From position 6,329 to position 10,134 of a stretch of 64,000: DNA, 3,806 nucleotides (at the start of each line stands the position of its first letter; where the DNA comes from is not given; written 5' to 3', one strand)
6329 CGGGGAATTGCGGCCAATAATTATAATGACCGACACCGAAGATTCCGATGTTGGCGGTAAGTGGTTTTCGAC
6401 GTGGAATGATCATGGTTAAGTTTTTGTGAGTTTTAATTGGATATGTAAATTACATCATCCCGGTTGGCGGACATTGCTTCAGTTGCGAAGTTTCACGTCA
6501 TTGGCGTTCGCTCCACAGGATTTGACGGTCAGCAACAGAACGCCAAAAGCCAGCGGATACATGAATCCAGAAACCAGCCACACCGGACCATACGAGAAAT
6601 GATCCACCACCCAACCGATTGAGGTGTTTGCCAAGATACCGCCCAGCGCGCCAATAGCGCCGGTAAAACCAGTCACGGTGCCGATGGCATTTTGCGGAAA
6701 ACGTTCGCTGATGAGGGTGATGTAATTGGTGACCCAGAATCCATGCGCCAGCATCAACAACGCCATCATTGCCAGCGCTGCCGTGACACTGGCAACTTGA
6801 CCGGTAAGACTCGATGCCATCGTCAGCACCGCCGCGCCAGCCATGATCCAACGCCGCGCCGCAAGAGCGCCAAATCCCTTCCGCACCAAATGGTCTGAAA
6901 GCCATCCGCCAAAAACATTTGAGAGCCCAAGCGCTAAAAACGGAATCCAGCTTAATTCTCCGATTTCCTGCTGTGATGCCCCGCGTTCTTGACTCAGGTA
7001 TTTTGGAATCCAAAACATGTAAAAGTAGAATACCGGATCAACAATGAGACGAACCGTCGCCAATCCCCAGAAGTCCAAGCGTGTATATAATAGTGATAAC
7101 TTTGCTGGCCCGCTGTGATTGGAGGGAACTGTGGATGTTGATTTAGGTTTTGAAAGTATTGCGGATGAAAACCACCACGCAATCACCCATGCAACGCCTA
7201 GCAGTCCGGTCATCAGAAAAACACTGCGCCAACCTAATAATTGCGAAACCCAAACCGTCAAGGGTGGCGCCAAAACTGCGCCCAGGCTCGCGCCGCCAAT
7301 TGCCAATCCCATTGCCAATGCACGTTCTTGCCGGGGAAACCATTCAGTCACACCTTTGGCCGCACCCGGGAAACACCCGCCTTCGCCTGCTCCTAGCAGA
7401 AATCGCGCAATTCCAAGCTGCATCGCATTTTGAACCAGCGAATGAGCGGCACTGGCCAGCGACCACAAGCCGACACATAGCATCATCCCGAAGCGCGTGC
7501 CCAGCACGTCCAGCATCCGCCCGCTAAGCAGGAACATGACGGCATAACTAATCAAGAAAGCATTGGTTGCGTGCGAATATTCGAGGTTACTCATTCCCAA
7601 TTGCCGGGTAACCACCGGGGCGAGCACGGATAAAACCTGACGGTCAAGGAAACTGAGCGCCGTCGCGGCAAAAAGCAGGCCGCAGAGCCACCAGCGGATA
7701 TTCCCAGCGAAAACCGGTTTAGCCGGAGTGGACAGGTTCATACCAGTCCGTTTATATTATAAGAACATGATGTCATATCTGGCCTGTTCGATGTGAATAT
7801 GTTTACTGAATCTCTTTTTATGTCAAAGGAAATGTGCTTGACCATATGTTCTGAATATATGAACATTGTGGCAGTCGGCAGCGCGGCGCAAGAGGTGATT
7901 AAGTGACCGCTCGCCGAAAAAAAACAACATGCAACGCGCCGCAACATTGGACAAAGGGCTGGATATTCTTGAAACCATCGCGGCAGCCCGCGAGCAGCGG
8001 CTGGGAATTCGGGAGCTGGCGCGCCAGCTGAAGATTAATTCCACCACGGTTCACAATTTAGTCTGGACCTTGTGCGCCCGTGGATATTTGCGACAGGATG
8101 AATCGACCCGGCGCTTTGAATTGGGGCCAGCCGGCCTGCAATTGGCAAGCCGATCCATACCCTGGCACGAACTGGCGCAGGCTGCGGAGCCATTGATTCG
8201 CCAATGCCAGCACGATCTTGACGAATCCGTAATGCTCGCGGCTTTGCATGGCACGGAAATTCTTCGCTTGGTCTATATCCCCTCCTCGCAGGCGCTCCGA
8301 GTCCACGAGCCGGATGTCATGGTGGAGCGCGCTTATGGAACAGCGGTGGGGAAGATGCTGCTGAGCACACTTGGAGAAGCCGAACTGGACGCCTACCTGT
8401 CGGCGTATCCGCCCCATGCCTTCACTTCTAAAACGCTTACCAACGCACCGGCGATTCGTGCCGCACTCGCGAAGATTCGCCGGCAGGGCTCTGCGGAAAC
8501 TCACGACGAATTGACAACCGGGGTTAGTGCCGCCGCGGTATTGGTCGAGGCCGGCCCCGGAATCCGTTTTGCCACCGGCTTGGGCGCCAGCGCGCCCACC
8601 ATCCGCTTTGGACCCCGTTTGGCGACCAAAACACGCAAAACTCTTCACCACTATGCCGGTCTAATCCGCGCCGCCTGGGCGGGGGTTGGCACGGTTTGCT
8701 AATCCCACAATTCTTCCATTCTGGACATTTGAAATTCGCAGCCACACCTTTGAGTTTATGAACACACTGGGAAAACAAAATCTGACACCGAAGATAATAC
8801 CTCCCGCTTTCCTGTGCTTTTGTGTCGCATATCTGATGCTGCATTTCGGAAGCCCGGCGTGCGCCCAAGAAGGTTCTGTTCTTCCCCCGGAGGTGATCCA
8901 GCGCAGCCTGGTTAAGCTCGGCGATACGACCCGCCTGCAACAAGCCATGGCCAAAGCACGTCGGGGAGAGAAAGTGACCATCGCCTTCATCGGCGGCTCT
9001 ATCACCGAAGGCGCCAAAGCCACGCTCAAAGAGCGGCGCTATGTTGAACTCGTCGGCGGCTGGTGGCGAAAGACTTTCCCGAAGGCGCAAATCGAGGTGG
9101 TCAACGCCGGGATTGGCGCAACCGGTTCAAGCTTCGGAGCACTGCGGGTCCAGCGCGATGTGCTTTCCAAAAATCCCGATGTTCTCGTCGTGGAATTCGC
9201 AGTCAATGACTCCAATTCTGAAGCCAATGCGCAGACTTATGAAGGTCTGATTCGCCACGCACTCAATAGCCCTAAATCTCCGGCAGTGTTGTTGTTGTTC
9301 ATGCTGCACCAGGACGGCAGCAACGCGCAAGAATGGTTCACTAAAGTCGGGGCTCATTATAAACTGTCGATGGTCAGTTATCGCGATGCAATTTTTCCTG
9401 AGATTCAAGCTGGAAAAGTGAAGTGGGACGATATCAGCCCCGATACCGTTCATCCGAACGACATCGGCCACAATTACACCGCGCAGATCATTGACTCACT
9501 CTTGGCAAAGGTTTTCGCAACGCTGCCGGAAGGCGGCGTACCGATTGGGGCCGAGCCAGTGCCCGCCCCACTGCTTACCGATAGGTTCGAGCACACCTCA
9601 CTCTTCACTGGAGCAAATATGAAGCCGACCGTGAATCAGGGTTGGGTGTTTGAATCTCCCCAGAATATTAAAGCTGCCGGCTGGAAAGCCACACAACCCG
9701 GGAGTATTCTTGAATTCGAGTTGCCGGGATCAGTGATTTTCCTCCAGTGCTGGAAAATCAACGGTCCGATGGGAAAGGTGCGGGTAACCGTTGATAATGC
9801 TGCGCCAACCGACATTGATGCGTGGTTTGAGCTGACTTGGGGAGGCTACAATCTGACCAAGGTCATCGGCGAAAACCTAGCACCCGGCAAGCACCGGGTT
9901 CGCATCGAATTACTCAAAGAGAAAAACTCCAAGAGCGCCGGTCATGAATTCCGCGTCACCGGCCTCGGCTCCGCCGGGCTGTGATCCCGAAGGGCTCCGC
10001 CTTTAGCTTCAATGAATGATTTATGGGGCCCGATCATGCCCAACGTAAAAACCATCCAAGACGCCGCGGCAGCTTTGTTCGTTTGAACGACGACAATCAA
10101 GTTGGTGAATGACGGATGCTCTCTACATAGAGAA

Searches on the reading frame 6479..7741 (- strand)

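Call 80: search_protein_families(library=pfam, proteins=[window:6479-7741:-], max_evalue=0.0001)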
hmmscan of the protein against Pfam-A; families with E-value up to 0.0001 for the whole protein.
window:6479-7741:- (420 aa): 1 family
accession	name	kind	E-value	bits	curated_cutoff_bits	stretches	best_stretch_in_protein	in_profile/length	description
PF07690.21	MFS_1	-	2.1e-52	178.6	33.4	1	23-371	1-346/347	Major Facilitator Superfamily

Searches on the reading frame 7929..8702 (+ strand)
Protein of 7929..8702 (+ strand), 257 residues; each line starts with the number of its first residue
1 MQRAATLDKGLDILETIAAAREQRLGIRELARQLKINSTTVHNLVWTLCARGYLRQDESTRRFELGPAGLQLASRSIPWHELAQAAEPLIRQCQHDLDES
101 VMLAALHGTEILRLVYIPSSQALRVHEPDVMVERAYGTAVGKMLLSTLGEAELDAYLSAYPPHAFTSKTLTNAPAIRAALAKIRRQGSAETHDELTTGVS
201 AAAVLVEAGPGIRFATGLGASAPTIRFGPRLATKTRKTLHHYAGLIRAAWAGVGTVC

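Call 80: search_protein_families(library=pfam, proteins=[window:7929-8702:+], max_evalue=0.0001)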
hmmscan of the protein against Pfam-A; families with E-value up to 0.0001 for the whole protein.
window:7929-8702:+ (257 aa): 2 families
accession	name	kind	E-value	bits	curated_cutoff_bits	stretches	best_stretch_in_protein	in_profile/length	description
PF01614.24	IclR_C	-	6.3e-22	78.4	24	1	80-227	7-153/174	Bacterial transcriptional regulator IclR C-terminal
PF09339.16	HTH_IclR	-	8.3e-13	48.3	22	1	6-58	1-52/52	IclR helix-turn-helix domain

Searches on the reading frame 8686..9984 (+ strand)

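Call 80: search_protein_families(library=pfam, proteins=[window:8686-9984:+], max_evalue=0.0001)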
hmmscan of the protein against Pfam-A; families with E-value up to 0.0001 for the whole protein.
window:8686-9984:+ (432 aa): 2 families
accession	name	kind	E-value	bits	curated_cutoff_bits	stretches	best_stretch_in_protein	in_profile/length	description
PF13472.12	Lipase_GDSL_2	-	1.6e-15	58.5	32.9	1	101-262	1-176/178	GDSL-like Lipase/Acylhydrolase family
PF00657.28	Lipase_GDSL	-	1.2e-05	26.1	23.6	0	99-267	1-206/208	GDSL-like Lipase/Acylhydrolase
